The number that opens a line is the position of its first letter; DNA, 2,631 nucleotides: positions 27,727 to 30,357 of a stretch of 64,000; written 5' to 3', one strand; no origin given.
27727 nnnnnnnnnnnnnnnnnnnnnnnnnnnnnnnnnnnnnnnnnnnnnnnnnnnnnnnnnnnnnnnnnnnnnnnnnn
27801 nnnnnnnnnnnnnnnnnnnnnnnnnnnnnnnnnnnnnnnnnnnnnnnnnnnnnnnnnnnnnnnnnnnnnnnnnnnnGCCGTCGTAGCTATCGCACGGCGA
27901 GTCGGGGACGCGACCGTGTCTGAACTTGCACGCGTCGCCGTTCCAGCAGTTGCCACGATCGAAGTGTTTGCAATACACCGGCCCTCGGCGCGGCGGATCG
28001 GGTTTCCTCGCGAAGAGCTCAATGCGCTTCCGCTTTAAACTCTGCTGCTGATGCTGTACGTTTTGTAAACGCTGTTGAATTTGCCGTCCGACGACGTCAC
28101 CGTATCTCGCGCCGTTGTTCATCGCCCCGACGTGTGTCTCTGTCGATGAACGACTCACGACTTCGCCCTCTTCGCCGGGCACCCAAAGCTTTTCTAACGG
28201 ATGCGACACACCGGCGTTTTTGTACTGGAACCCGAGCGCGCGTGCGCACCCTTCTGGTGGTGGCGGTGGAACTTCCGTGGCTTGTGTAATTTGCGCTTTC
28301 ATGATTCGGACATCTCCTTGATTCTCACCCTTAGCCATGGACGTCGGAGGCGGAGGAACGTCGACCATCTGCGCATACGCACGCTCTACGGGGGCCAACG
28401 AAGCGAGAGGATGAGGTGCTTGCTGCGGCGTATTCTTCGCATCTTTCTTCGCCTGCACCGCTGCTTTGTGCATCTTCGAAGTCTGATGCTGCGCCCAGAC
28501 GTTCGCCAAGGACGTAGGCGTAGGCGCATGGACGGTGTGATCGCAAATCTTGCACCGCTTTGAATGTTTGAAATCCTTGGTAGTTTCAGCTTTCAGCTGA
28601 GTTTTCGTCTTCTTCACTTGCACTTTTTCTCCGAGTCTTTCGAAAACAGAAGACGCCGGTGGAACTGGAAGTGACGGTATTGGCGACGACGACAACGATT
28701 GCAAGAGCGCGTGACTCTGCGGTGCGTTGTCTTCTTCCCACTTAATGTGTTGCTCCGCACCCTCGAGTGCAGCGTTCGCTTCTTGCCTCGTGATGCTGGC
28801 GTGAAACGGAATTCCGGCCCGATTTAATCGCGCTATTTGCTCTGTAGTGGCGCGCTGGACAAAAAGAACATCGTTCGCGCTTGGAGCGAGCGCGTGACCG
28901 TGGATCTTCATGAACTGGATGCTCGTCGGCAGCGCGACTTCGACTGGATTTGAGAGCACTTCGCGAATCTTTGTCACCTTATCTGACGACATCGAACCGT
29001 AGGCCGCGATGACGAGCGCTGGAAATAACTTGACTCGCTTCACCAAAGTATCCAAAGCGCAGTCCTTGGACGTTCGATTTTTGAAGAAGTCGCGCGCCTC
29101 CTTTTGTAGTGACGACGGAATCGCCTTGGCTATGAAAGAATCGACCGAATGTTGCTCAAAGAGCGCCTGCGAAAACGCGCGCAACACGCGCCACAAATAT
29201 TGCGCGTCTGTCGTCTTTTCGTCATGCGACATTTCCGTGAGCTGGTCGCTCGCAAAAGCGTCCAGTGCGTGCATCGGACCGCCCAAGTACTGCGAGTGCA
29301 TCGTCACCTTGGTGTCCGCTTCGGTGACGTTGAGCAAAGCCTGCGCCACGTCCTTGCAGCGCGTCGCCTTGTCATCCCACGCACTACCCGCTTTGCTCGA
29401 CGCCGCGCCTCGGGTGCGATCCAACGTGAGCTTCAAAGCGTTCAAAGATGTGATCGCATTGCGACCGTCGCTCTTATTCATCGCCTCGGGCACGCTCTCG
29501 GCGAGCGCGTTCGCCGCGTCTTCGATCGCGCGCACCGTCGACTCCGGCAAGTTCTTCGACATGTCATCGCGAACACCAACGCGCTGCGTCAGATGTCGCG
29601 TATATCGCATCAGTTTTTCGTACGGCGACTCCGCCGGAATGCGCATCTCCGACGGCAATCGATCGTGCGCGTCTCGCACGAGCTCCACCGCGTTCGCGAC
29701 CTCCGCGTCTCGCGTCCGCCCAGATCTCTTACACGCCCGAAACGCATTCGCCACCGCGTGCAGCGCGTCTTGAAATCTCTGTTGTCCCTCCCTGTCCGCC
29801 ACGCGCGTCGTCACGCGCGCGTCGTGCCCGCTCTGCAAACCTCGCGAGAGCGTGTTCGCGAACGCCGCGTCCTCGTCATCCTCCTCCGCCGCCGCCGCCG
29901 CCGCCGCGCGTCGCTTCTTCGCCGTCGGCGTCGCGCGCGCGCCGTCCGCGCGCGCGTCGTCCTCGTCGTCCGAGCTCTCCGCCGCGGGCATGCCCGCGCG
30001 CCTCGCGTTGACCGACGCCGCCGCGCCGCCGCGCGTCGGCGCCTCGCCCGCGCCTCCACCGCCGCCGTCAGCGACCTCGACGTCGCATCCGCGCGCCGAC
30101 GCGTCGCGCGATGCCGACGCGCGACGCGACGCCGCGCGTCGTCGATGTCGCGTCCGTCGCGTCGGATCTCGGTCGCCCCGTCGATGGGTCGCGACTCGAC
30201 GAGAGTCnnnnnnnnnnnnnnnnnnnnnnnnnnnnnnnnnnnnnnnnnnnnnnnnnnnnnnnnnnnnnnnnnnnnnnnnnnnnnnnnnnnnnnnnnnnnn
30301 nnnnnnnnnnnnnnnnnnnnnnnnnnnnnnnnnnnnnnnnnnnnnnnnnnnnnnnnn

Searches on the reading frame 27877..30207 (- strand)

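Call 36: search_protein_families(library=pfam, proteins=[window:27877-30207:-], max_evalue=0.001)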
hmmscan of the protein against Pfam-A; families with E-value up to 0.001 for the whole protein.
window:27877-30207:- (777 aa): 1 family
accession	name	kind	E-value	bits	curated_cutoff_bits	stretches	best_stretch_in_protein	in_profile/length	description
PF00642.30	zf-CCCH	-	0.00029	21.1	20.5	1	744-766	4-27/27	Zinc finger C-x8-C-x5-C-x3-H type (and similar)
